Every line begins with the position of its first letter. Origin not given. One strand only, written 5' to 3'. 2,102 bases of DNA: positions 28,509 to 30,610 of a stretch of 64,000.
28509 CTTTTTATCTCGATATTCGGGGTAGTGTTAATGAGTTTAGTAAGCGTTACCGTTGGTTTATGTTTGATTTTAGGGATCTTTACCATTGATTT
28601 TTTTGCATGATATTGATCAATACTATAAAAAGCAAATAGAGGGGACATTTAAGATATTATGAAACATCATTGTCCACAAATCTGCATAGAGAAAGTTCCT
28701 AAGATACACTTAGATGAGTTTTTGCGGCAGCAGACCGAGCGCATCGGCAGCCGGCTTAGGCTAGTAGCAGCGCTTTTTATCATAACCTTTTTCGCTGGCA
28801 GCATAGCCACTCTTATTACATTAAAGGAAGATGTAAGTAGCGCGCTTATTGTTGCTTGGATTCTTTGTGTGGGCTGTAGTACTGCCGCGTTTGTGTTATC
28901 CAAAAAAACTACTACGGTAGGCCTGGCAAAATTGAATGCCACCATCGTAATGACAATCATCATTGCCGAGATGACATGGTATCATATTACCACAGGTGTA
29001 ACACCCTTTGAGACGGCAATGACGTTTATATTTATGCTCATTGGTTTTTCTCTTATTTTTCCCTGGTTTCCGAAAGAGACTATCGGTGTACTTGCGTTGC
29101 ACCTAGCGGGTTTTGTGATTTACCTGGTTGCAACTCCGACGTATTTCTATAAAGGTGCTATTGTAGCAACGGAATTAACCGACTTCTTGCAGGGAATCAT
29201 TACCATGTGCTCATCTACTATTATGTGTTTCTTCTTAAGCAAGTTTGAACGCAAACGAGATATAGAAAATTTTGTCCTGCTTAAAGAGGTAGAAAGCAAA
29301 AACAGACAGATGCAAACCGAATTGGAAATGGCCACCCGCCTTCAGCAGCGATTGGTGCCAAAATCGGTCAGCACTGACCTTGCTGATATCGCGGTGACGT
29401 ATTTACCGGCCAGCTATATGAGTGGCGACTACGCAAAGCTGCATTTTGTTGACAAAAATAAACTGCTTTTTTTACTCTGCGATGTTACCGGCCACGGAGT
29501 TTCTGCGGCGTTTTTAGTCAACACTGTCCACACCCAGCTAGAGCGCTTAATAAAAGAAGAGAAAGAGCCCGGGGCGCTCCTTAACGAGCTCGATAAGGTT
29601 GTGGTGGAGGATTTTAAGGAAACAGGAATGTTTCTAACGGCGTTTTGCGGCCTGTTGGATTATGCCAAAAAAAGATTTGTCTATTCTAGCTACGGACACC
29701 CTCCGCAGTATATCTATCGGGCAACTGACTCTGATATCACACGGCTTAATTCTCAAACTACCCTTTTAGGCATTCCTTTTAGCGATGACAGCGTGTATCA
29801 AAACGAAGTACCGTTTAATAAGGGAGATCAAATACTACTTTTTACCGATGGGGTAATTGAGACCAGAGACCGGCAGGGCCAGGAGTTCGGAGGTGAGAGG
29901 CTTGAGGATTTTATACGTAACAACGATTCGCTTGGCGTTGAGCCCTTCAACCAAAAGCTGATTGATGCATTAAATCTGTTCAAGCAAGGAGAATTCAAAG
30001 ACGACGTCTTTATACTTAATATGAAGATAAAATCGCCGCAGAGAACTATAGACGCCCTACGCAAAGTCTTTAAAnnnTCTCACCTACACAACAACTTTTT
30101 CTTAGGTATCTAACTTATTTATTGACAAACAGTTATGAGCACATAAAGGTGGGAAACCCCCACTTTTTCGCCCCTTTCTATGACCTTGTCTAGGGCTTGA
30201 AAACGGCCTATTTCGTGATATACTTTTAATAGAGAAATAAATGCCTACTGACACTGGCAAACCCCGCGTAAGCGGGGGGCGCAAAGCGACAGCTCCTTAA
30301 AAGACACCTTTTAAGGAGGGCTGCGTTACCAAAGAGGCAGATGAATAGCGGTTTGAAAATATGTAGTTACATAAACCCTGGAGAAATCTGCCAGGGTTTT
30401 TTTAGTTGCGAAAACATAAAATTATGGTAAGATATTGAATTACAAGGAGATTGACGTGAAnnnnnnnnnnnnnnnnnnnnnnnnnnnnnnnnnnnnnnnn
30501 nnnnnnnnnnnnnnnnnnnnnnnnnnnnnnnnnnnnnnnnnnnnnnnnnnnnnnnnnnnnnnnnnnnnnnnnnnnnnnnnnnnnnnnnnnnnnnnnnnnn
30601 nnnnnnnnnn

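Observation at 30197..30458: c-di-GMP-I riboswitch with promoter, aptamer and terminator/antiterminator directly controlling a pseudopilin I-J-K-like operon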

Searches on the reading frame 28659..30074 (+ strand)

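Call 15: search_protein_families(library=pfam, proteins=[window:28659-30074:+], max_evalue=0.01)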
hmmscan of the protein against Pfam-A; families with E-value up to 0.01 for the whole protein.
window:28659-30074:+ (472 aa): 2 families
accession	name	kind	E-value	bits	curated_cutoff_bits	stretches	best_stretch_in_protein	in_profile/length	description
PF07228.17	SpoIIE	-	2.2e-42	145.6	25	1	266-457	2-191/192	Stage II sporulation protein E (SpoIIE)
PF11683.13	DUF3278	-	0.0054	17.3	26.6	1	17-84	21-89/130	Protein of unknown function (DUF3278)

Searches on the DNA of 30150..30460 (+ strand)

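Call 5: search_rna_families(source=window, start=30150, end=30460, threshold=evalue, max_evalue=10, show_alignments=5)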
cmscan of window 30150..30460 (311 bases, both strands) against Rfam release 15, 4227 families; matches with E-value up to 10: 16.
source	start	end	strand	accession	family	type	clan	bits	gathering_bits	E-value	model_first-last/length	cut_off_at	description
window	30247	30334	+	RF03167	c-di-GMP-I-GGC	Cis-reg; riboswitch;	CL00126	61.5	59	2.2e-14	1-80/80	no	c-di-GMP-I-GGC riboswitch aptamer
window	30303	30406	+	RF00515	PyrR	Cis-reg;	-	22.5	54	0.5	1-115/115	no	PyrR binding site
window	30325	30403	+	RF01733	atoC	Cis-reg;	-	21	50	0.18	1-93/93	no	atoC RNA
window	30367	30445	-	RF02449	ncr1015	Gene; sRNA;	-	19.9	60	1.7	1-121/121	no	Bacillus sRNA ncr1015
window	30288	30423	+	RF00225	IRES_Tobamo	Cis-reg; IRES;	-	19.2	50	1.1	1-151/151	no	Tobamovirus internal ribosome entry site (IRES)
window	30371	30455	-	RF02701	PsrR1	Gene; sRNA;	-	18.4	42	0.38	1-79/79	no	Photosynthesis regulatory RNA1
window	30283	30406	+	RF00514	His_leader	Cis-reg; leader;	-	18.3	49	0.83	1-126/126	no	Histidine operon leader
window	30256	30279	+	RF01356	CRISPR-DR28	Gene; CRISPR;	-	16.9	35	1.9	1-24/24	no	CRISPR RNA direct repeat element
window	30349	30407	-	RF00161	nos_TCE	Cis-reg;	-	14.9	60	3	1-64/64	no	Nanos 3' UTR translation control element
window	30284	30327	-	RF03786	mir-9449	Gene; miRNA;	-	14.8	100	4.3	1-68/68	no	mir-9449 microRNA precursor family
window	30340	30441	+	RF01770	rimP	Cis-reg; leader;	-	14.4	47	8.4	1-102/102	no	Gammaprotebacteria rimP leader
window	30372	30401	+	RF02701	PsrR1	Gene; sRNA;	-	14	42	4.3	51-79/79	no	Photosynthesis regulatory RNA1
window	30229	30277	+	RF02071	STnc280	Gene; sRNA;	-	14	80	8.3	22-71/83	no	Salmonella enterica sRNA STnc280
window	30214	30322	+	RF02012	group-II-D1D4-7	Intron;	CL00102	11.2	34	4.5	1-151/151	no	Group II catalytic intron D1-D4-7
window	30184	30310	+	RF02180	ST7-AS1_2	Gene; lncRNA;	-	10.9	50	4.4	1-110/110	no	ST7 antisense RNA 1 conserved region 2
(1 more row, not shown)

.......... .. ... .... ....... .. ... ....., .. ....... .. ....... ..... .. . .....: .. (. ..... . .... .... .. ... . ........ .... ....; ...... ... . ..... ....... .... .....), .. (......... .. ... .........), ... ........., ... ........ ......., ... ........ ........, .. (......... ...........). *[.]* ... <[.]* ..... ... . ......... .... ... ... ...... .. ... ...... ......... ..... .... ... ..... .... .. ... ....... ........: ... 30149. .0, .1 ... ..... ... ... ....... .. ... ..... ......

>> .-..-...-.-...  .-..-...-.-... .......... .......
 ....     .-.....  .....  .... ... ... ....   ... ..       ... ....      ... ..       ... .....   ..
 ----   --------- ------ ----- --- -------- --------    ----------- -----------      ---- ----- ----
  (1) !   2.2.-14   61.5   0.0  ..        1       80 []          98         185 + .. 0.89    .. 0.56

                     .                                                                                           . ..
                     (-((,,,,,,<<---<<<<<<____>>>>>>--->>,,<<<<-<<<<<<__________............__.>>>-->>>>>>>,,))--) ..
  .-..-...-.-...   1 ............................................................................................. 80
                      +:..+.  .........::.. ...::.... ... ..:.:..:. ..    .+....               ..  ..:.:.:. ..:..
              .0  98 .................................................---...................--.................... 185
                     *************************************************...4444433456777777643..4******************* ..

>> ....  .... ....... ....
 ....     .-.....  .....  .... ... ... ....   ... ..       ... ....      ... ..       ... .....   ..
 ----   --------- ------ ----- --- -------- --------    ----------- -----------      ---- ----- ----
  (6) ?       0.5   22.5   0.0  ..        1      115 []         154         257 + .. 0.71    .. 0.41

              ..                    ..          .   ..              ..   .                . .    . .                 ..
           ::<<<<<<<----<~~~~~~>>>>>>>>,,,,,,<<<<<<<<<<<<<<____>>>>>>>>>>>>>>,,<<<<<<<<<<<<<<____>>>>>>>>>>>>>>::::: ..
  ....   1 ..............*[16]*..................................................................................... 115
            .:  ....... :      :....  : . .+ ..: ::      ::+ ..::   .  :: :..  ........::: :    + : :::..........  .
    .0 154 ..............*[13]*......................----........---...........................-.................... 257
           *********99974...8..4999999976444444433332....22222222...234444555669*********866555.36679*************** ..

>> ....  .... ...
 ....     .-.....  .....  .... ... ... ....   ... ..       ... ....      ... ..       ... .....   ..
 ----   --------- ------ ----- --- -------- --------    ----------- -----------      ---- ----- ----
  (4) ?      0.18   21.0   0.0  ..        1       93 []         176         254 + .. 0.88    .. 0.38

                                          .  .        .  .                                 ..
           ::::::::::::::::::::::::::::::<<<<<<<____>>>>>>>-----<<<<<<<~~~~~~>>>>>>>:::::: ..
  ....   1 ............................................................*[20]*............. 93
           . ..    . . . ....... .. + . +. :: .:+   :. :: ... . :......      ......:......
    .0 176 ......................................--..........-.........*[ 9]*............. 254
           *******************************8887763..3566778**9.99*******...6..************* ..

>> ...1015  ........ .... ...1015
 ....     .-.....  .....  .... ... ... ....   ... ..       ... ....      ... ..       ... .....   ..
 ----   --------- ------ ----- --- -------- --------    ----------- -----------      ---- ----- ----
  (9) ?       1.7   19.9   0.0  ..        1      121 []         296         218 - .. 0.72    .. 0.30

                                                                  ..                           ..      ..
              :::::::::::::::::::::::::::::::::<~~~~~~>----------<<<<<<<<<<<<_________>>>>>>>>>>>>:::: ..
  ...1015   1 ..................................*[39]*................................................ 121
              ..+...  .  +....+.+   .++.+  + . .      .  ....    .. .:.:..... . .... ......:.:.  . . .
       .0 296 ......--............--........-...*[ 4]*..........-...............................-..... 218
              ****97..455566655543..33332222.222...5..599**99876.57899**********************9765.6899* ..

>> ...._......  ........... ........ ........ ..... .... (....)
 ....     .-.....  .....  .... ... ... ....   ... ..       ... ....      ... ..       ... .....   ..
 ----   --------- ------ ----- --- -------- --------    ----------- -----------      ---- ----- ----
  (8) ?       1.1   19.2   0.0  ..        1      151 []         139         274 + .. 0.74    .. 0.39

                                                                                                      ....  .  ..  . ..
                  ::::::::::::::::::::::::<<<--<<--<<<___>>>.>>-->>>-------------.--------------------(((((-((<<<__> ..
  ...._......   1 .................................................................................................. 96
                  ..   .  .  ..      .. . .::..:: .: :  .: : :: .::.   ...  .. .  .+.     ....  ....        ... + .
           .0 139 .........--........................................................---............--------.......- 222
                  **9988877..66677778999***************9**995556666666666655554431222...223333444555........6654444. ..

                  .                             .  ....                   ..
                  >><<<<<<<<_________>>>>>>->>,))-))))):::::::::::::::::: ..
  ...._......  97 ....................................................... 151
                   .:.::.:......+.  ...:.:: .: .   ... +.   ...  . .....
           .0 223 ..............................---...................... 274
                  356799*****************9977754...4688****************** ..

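Call 44: build_rna_model(alignment_id=A3)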
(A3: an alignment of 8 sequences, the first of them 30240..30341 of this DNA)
Model R1 built from alignment A3 (8 sequences, 132 columns); structure: RNAalifold consensus.
model positions 98; base pairs 19; branch points 1; effective number of sequences 3.3; information 0.59 bits per position. Calibrated on 0.2 Mb of random sequence (short: E-values are rough).
structure used (alignment columns):
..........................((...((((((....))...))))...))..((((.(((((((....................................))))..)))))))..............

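Call 45: search_with_rna_model(model_id=R1, sources=[window, L001, L002, L003, L004, L005, L006, L007, L008, L009, L010, L011, L012, L013, L014, L015, L016, L017, L018, L019, L020, L021, L022, L023, L024, L025, L026, L027, L028, L029, L030, L031, L032, L033, L034, L035, L036, L037, L038, L039, L040, L041, L042, L043, L044, L045, L046, L047, L048, L049, L050, L051, L052, L053, L054, L055, L056, L057, L058, L059, L060, L061, L062, L063, L064, L065, L066, L067, L068, L069, L070, L071, L072, L073, L074, L075, L076, L077, L078, L079, L080, L081, L082, L083, L084, L085, L086], max_evalue=1, make_alignment=true)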
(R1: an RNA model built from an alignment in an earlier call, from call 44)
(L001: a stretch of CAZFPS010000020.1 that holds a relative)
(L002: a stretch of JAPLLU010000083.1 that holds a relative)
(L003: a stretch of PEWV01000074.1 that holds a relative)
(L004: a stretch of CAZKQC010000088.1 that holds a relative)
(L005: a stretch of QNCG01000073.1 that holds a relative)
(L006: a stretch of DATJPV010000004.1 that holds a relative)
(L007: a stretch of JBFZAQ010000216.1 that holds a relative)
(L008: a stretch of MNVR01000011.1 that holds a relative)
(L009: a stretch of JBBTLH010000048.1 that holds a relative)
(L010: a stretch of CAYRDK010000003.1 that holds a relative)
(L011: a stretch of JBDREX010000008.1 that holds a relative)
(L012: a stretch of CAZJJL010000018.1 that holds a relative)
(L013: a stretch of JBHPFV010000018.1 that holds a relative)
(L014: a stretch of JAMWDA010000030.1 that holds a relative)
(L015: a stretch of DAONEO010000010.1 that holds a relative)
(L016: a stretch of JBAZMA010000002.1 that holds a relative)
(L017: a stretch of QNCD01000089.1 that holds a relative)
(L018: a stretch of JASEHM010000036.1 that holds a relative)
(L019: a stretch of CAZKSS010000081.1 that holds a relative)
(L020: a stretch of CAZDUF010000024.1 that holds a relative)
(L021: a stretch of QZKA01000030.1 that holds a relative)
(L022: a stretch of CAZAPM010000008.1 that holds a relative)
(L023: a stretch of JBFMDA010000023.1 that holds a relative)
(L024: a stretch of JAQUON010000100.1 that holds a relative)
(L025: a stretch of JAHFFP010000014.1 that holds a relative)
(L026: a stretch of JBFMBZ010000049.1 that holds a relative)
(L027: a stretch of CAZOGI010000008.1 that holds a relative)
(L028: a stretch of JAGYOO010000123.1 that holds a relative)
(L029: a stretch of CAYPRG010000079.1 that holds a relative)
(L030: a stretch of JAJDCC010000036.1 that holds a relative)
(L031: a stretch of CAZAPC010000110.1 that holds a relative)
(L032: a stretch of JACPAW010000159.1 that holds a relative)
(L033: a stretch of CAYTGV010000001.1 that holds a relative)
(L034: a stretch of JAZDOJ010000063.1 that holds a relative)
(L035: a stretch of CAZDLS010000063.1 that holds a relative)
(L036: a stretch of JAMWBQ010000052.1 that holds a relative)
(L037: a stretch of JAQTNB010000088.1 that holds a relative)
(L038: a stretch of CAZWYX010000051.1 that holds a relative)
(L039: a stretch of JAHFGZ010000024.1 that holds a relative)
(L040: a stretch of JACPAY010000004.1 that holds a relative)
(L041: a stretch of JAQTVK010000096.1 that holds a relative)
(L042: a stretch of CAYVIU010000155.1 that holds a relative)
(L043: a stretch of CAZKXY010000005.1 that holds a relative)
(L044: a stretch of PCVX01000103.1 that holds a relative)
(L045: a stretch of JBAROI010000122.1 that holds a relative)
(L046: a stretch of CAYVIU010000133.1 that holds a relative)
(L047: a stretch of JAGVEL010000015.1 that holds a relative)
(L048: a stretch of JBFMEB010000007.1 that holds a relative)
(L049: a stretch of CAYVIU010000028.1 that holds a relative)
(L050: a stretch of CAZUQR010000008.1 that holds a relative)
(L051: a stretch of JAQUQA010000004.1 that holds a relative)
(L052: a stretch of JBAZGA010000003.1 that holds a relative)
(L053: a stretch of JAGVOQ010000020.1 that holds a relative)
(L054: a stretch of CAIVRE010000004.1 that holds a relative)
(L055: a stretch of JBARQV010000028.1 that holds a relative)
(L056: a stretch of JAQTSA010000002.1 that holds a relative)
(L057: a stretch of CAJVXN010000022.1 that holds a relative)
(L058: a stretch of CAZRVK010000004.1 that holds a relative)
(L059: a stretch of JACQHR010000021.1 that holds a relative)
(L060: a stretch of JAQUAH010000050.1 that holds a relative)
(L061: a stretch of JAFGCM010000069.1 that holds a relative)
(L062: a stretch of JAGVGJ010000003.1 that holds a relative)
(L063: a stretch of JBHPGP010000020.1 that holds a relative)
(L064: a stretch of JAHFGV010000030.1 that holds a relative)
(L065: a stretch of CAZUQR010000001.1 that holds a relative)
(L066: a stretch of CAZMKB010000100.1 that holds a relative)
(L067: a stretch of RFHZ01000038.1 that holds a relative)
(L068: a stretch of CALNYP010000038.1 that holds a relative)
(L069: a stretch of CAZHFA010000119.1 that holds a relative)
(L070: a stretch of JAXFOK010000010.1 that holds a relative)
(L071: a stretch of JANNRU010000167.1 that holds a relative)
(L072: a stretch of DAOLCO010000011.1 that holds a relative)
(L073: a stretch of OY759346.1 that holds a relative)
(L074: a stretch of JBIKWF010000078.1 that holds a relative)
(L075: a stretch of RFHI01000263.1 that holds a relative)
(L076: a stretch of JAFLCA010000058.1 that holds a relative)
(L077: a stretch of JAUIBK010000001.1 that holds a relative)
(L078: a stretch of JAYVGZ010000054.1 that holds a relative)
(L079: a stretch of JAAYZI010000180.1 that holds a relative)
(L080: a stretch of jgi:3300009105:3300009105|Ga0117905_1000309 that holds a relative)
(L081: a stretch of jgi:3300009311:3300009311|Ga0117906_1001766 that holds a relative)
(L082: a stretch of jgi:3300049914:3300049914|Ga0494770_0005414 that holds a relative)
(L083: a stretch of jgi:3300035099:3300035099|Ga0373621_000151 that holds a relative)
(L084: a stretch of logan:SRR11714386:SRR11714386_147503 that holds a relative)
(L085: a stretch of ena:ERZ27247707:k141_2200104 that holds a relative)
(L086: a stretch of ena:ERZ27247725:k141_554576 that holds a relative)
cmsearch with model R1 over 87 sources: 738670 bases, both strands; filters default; matches with E-value up to 1: 23.
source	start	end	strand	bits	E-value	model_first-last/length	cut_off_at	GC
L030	2769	2867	+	86.8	9.8e-27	1-98/98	no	0.59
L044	2676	2783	+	81.7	5.5e-25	1-98/98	no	0.71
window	30238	30340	+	78.1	9.3e-24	1-98/98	no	0.54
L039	17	130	+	77.4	1.6e-23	1-98/98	no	0.64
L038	126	244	+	76.2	4.1e-23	1-98/98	no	0.63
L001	5659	5752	+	66.3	9.9e-20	1-98/98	no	0.52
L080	1735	1828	+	66.1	1.2e-19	1-98/98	no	0.54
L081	1517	1610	+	66.1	1.2e-19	1-98/98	no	0.54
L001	2705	2798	+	65.6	1.7e-19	1-98/98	no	0.54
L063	2028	2125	+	65.5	1.8e-19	1-98/98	no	0.5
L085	1790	1876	+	58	6.8e-17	1-98/98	no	0.53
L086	646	732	+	58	6.8e-17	1-98/98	no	0.53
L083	1825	1920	+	51.3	1.3e-14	1-98/98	no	0.5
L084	1825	1920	+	51.3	1.3e-14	1-98/98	no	0.5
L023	2821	2904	+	36.4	1.5e-09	1-98/98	no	0.6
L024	290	423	+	36.2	1.8e-09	1-98/98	no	0.57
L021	2772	2909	+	35.7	2.7e-09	1-98/98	no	0.53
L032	299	493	+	31.7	5.9e-08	1-98/98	no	0.58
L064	2341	2426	+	24.7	1.5e-05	1-98/98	no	0.65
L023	5433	5510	+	13.5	0.096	1-98/98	no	0.47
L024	2947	3027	+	12.8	0.16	1-98/98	no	0.44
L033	2735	2758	+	10.7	0.88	20-43/98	no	0.71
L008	6823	6901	+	10.7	0.9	1-98/98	no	0.41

Alignment A4: 23 matches aligned to the model, 239 columns, each read 5' to 3' on its own strand. Consensus structure (alignment columns), stored with it:
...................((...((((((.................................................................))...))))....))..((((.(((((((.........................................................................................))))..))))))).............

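Call 59: search_rna_families(source=window, start=30254, end=30330, threshold=evalue, max_evalue=1, show_alignments=2)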
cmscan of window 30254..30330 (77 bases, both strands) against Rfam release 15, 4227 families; matches with E-value up to 1: 2.
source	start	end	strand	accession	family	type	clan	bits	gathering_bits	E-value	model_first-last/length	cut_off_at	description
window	30256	30329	+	RF03167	c-di-GMP-I-GGC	Cis-reg; riboswitch;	CL00126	48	59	4.1e-11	10-75/80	no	c-di-GMP-I-GGC riboswitch aptamer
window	30256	30279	+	RF01356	CRISPR-DR28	Gene; CRISPR;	-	16.9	35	0.48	1-24/24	no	CRISPR RNA direct repeat element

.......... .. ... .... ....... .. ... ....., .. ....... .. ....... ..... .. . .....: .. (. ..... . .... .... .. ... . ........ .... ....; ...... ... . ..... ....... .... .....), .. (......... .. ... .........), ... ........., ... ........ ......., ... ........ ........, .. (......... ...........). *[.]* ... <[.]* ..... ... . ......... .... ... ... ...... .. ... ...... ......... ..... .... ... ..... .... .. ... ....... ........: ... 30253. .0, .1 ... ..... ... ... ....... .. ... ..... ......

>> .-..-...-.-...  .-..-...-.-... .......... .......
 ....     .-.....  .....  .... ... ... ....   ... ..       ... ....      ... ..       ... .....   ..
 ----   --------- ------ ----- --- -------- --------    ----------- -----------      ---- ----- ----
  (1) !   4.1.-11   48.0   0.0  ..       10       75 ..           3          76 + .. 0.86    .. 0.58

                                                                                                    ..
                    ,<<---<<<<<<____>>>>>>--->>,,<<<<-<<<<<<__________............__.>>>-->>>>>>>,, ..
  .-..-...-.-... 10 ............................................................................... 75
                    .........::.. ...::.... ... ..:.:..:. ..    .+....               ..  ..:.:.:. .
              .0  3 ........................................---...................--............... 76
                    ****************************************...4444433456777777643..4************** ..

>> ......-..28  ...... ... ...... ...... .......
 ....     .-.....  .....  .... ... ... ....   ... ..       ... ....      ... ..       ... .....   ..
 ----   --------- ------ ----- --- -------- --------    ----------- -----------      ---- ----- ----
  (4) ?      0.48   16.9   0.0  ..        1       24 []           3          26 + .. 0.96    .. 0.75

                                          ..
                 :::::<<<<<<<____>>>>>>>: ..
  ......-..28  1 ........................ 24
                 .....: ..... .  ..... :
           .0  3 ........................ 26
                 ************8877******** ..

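Call 63: search_with_rna_model(model_id=R1, sources=[window, L001, L021, L023, L024, L030, L032, L038, L039, L044, L063, L064, L080, L083, L085], max_evalue=0.0001, make_alignment=true)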
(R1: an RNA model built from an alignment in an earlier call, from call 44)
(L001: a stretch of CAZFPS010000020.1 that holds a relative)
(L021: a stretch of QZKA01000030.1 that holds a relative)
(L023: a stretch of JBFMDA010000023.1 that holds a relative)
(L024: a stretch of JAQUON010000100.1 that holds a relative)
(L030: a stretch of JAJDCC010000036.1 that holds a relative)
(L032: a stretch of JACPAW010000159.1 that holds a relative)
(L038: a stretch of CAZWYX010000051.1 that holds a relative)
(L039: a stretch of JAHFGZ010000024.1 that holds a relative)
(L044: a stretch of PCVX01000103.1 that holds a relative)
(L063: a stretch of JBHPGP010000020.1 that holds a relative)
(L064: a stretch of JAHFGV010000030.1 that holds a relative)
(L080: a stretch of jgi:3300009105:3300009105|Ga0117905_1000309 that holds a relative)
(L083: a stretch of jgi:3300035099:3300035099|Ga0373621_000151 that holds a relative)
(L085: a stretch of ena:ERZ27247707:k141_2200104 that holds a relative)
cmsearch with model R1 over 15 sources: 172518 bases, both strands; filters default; matches with E-value up to 0.0001: 16.
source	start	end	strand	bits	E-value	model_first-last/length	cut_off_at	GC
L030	2769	2867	+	86.8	2.3e-27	1-98/98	no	0.59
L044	2676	2783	+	81.7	1.3e-25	1-98/98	no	0.71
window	30238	30340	+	78.1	2.2e-24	1-98/98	no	0.54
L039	17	130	+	77.4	3.7e-24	1-98/98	no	0.64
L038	126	244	+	76.2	9.6e-24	1-98/98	no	0.63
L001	5659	5752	+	66.3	2.3e-20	1-98/98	no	0.52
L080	1735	1828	+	66.1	2.7e-20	1-98/98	no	0.54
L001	2705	2798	+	65.6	4e-20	1-98/98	no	0.54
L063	2028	2125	+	65.5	4.2e-20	1-98/98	no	0.5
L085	1790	1876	+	58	1.6e-17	1-98/98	no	0.53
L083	1825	1920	+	51.3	3.1e-15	1-98/98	no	0.5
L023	2821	2904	+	36.4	3.6e-10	1-98/98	no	0.6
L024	290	423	+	36.2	4.2e-10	1-98/98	no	0.57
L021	2772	2909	+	35.7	6.4e-10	1-98/98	no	0.53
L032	299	493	+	31.7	1.4e-08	1-98/98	no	0.58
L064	2341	2426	+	24.7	3.4e-06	1-98/98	no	0.65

Alignment A6: 16 matches aligned to the model, 239 columns, each read 5' to 3' on its own strand. Consensus structure (alignment columns), stored with it:
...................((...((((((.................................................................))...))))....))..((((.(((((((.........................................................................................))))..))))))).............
